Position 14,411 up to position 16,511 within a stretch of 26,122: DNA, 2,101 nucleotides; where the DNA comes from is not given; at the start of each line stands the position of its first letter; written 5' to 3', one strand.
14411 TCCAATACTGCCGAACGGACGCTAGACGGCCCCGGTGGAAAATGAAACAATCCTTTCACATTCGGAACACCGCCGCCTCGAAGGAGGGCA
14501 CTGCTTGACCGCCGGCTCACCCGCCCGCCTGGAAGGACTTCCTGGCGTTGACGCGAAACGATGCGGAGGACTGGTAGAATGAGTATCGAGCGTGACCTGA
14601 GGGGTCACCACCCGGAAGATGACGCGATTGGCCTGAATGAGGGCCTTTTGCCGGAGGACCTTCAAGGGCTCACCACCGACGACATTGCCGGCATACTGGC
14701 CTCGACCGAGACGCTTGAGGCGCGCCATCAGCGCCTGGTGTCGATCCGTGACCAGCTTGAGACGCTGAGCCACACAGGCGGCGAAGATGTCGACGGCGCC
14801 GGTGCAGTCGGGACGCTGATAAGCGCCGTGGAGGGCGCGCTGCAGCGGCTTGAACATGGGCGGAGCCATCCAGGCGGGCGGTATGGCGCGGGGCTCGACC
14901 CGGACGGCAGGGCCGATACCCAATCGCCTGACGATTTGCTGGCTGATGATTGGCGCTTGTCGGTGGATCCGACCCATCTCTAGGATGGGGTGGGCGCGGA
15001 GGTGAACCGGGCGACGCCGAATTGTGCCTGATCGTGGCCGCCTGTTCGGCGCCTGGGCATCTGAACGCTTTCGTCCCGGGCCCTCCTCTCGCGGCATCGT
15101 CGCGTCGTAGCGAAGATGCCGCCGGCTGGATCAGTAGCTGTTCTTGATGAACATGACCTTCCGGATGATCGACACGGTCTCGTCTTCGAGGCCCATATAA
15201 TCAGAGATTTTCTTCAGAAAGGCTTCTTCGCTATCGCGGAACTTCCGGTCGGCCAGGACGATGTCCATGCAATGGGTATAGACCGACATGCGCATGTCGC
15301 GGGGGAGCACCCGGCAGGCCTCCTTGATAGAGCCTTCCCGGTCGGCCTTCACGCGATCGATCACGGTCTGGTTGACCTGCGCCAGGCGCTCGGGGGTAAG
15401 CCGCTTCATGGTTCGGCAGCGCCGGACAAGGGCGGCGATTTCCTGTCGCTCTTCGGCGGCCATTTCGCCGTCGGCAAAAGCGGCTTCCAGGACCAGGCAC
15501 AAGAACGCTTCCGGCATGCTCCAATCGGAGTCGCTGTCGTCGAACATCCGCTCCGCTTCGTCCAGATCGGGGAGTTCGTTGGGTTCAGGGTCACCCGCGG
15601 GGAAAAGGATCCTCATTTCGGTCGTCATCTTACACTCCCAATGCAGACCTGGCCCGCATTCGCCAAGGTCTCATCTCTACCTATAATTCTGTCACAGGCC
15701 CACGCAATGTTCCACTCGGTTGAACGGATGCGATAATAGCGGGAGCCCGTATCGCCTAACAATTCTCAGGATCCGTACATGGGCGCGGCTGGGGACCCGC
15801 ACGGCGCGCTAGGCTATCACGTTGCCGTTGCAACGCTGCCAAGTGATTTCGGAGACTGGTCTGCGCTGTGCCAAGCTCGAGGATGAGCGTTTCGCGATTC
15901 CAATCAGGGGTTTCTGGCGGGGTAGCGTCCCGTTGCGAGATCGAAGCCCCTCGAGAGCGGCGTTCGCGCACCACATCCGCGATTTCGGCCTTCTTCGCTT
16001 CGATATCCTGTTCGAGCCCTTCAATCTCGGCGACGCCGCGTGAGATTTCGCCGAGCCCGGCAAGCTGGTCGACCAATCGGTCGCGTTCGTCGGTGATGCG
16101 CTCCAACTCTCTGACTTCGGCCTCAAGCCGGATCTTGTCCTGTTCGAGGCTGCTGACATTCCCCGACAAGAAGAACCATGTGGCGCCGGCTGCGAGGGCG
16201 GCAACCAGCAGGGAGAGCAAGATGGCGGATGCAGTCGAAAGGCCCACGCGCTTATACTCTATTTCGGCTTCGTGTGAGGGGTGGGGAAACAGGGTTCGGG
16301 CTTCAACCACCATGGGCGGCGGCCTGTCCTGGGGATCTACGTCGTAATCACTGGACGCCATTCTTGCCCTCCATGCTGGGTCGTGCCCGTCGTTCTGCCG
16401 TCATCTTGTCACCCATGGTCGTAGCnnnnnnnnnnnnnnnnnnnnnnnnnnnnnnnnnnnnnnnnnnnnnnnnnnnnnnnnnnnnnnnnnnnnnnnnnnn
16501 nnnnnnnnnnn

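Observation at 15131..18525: Three co-directional envelope genes of unknown function: TPR-like lipoprotein, coiled-coil membrane protein, TerB-like protein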

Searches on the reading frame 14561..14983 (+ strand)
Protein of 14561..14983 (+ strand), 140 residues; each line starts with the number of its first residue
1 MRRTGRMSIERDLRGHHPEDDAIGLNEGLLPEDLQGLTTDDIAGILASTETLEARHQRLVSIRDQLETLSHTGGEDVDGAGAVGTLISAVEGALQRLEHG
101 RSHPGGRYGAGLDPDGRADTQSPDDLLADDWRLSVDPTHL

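Call 7: search_protein_families(library=ncbifam, proteins=[window:14561-14983:+], max_evalue=0.1)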
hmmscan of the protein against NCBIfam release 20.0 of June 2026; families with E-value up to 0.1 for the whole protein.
window:14561-14983:+ (140 aa): 1 family
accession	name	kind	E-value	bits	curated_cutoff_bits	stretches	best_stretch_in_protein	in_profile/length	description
NF047335.1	T3SS_XAC0095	domain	0.051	13.7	34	0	53-72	5-24/62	XAC0095 family protein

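Call 14: search_protein_families(library=pfam, proteins=[window:14561-14983:+], max_evalue=0.001)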
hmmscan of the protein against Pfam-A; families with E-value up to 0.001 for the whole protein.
window:14561-14983:+ (140 aa): 0 families

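Call 85: search_protein_families(library=phrogs, proteins=[window:14561-14983:+], max_evalue=0.01)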
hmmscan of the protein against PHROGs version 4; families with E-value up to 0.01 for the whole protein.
window:14561-14983:+ (140 aa): 0 families

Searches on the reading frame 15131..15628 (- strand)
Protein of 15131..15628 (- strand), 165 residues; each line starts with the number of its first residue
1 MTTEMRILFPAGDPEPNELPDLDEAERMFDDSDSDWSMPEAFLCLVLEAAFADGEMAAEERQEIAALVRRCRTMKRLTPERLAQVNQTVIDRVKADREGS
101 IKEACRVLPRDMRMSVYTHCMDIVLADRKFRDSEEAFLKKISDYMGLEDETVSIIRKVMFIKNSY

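Call 4: search_protein_families(library=pfam, proteins=[window:15131-15628:-], max_evalue=0.1)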
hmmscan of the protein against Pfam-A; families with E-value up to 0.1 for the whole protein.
window:15131-15628:- (165 aa): 2 families
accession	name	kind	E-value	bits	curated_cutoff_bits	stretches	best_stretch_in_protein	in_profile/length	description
PF05099.18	TerB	-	1.3e-11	45.3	24.4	1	41-155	3-116/118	Tellurite resistance protein TerB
PF04391.17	DUF533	-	0.00062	19.8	29.6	1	41-157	72-176/178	Protein of unknown function (DUF533)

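Call 7: search_protein_families(library=ncbifam, proteins=[window:15131-15628:-], max_evalue=0.1)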
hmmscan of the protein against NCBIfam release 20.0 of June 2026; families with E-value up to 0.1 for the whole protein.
window:15131-15628:- (165 aa): 1 family
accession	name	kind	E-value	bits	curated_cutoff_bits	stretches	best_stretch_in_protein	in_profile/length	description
NF006948.0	PRK09430.1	equivalog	0.0073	15.9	162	0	39-76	129-166/267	co-chaperone DjlA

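Call 8: search_protein_families(library=padloc, proteins=[window:15131-15628:-], max_evalue=0.1)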
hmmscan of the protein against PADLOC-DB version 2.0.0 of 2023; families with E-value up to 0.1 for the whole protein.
window:15131-15628:- (165 aa): 2 families
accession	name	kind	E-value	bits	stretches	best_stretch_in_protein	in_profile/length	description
PDLC05027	PDC-S48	-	0.0001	19.5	1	94-155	205-269/411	-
PDLC05028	PDC-S48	-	0.0039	13.8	1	46-97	248-295/512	-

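Call 15: find_homologous_proteins(query=window:15131-15628:-)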
Query window:15131-15628:- (165 aa): 1 proteins with E <= 0.001 among 152 candidates.
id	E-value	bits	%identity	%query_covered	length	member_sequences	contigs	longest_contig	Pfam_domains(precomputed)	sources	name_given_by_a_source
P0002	2.0e-102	357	100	100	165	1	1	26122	PF05099.19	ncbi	ncbi:MAG: tellurite resistance TerB family protein [Pseudomonadota bacterium]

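Call 25: search_solved_structures(query=window:15131-15628:-, max_evalue=1, show_alignments=2)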
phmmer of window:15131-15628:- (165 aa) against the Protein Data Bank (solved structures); distinct sequences matched with E-value up to 1: 0.

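Call 41: predict_structure(protein=window:15131-15628:-)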
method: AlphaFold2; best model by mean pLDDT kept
length: 165 residues; sequences in the alignment: 1
mean_pLDDT: 54.9   pTM: 0.47
mean pLDDT of the five models: 54.9, 44.7, 43.1, 40.4, 38.8
residues with pLDDT >= 90: 0; 70-90: 16; 50-70: 85; < 50: 64
segments of 3 or more residues with pLDDT < 50: 1-3, 7-13, 18-36, 73-75, 77-97
pLDDT, mean of each block of 10 residues (from residue 1): 42 46 45 46 59 54 53 47 48 48 60 65 62 67 75 66 50
secondary structure, 60 per line:
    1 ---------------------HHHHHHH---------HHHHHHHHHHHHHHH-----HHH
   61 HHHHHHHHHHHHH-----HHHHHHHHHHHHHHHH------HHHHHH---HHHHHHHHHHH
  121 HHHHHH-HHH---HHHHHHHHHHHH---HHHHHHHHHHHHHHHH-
elements in order: H22-28 H38-52 H58-73 H79-94 H101-106 H110-126 H134-145 H149-164

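Call 46: find_related_loci(query=A4, collection=metagenome_contigs, flank=6000)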
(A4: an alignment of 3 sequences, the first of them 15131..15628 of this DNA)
Query A4 (165 aa) in metagenome_contigs; peptide patterns used: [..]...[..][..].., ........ (x = any residue, [..] = any of these).
600 stretches matched a pattern (row limit reached: there are more); 3 encode a relative of the query (tblastn E <= 1e-3); 3 distinct loci.
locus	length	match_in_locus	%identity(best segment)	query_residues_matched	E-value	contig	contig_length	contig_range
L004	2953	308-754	61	17-165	2e-59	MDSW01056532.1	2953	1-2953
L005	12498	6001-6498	56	3-165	1e-58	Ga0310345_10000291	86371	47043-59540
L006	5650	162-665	54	3-165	7e-57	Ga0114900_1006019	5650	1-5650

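Call 73: search_solved_structures(query=A6, max_evalue=1, show_alignments=1)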
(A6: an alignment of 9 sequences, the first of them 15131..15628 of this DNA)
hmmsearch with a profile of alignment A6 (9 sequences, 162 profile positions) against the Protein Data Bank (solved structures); distinct sequences matched with E-value up to 1: 8.
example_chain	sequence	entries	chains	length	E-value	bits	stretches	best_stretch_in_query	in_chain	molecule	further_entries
2ou3_A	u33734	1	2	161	0.24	14.2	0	113-154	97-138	Tellurite resistance protein of COG3793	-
2zme_B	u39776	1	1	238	0.41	13.5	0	61-85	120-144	Vacuolar protein-sorting-associated protein 36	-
3cuq_B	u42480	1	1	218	0.44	13.4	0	61-86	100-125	Vacuolar protein-sorting-associated protein 36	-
6i9u_A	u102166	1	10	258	0.64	12.8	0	43-104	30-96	Putative oxidoreductase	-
6i9v_A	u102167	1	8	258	0.64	12.8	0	43-104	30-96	Putative oxidoreductase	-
6i9w_A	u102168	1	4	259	0.65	12.8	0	43-104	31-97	Putative oxidoreductase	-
5o30_A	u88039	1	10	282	0.74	12.6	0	43-104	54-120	Putative oxidoreductase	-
7qy3_A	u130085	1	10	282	0.75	12.6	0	43-104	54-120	Putative oxidoreductase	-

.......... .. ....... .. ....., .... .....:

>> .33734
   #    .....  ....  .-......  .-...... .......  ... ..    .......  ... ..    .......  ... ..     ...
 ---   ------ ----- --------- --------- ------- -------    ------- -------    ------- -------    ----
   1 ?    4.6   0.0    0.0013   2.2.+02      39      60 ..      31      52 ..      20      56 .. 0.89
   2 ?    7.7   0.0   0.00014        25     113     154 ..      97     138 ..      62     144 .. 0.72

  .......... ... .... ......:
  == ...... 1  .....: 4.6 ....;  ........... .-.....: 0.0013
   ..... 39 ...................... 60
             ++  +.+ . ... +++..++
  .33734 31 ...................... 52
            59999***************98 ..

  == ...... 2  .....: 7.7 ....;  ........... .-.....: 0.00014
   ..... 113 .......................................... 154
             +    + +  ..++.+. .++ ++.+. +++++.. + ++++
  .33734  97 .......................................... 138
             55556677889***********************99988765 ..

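Call 85: search_protein_families(library=phrogs, proteins=[window:15131-15628:-], max_evalue=0.01)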
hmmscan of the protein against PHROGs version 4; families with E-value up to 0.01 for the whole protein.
window:15131-15628:- (165 aa): 1 family
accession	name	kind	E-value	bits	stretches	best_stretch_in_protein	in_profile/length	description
phrog_632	-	moron, auxiliary metabolic gene and host takeover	2.4e-07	32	1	41-150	27-140/143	tellurite resistance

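Call 99: find_related_loci(query=A6, collection=viral_contigs, flank=6000)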
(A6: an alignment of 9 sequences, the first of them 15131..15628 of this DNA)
Query A6 (165 aa) in viral_contigs; peptide patterns used: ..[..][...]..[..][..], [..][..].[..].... (x = any residue, [..] = any of these).
133 stretches matched a pattern, but none encodes a relative of the query by tblastn (E <= 1e-3).

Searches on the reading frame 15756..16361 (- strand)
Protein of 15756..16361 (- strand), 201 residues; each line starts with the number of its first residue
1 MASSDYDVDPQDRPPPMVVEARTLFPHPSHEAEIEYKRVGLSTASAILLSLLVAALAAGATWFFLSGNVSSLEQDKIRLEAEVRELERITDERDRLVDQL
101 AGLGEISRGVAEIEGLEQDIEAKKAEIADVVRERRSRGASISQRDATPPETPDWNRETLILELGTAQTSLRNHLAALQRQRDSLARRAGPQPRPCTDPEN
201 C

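Call 4: search_protein_families(library=pfam, proteins=[window:15756-16361:-], max_evalue=0.1)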
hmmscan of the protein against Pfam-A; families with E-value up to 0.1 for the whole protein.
window:15756-16361:- (201 aa): 0 families

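Call 7: search_protein_families(library=ncbifam, proteins=[window:15756-16361:-], max_evalue=0.1)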
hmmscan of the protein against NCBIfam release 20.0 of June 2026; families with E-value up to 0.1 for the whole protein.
window:15756-16361:- (201 aa): 3 families
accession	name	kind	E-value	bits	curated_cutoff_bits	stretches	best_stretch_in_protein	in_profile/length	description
NF008302.0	PRK11091.1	equivalog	0.00045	18.5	838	1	47-138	55-144/779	aerobic respiration two-component sensor histidine kinase ArcB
NF045487.1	ASRP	equivalog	0.00074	18.2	300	1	76-179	165-263/593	archaea-specific SMC-related protein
NF045982.1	Mbov0283_fam_LP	subfamily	0.054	14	65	1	90-139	38-88/117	Mbov_0283/Mbov_0339 family surface lipoprotein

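Call 8: search_protein_families(library=padloc, proteins=[window:15756-16361:-], max_evalue=0.1)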
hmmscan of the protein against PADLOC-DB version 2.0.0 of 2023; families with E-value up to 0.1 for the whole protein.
window:15756-16361:- (201 aa): 2 families
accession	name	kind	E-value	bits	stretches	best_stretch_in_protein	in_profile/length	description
PDLC00518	JetC1|JetC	-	0.00022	17.2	1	27-185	274-428/1112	DUF3584 domain; MukB-like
PDLC00514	JetC1|JetC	-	0.014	11.2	1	68-177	306-412/1117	DUF3584 domain; MukB-like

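Call 16: find_homologous_proteins(query=window:15756-16361:-)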
Query window:15756-16361:- (201 aa): 1 proteins with E <= 0.001 among 3645 candidates.
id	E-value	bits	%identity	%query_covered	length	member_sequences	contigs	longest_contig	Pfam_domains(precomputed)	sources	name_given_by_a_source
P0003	2.4e-124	430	100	100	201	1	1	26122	-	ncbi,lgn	ncbi:MAG: hypothetical protein AAF253_04220 [Pseudomonadota bacterium]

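Call 85: search_protein_families(library=phrogs, proteins=[window:15756-16361:-], max_evalue=0.01)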
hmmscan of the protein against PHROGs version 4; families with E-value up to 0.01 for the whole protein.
window:15756-16361:- (201 aa): 0 families

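Call 113: search_solved_structures(query=A8, max_evalue=0.1)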
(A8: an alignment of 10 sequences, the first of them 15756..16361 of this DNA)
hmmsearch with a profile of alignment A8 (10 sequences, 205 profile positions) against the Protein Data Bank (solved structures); distinct sequences matched with E-value up to 0.1: 26.
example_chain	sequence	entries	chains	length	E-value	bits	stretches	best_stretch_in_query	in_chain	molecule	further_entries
8th8_S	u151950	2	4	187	0.00057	22.9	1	72-172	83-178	Coiled-coil domain-containing protein 153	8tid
8qad_A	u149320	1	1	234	0.00058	22.9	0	74-141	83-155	sc-apCC-6-LLIA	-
9r1o_A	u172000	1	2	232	0.00062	22.8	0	74-147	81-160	sc-apCC-6-DPH-NR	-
9bxu_J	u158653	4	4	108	0.00081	22.4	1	86-138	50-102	ATPase inhibitor, mitochondrial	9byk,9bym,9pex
9vpb_AJ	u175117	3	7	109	0.00082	22.4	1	84-138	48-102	ATPase inhibitor, mitochondrial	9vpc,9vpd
6j5i_J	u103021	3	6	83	0.0018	21.3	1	87-138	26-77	ATPase inhibitor, mitochondrial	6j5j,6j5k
1ohh_H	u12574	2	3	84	0.0022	21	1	85-138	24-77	ATPase inhibitor, mitochondrial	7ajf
1gmj_A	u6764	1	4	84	0.0043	20.1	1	85-138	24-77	ATPASE INHIBITOR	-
3jc8_Na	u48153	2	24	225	0.0053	19.8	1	35-94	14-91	PilN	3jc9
7o97_A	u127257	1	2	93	0.0099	18.9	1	75-146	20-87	hypothetical protein UY81_C0065G0003 from Candidatus Giovannonibacteria bacterium converte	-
6pfp_A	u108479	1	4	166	0.013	18.5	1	67-138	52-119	Myosin-7 fused to GP7 and EB1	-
6tb3_BW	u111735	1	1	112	0.015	18.3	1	123-193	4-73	General negative regulator of transcription subunit 5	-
8qox_B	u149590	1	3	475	0.017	18.1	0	64-122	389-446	Conserved membrane protein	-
6ds9_A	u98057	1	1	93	0.018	18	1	66-134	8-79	de novo designed three helix bundle GRa3D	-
8bhf_n1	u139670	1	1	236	0.02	17.9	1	131-193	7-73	CCR4-NOT transcription complex subunit 3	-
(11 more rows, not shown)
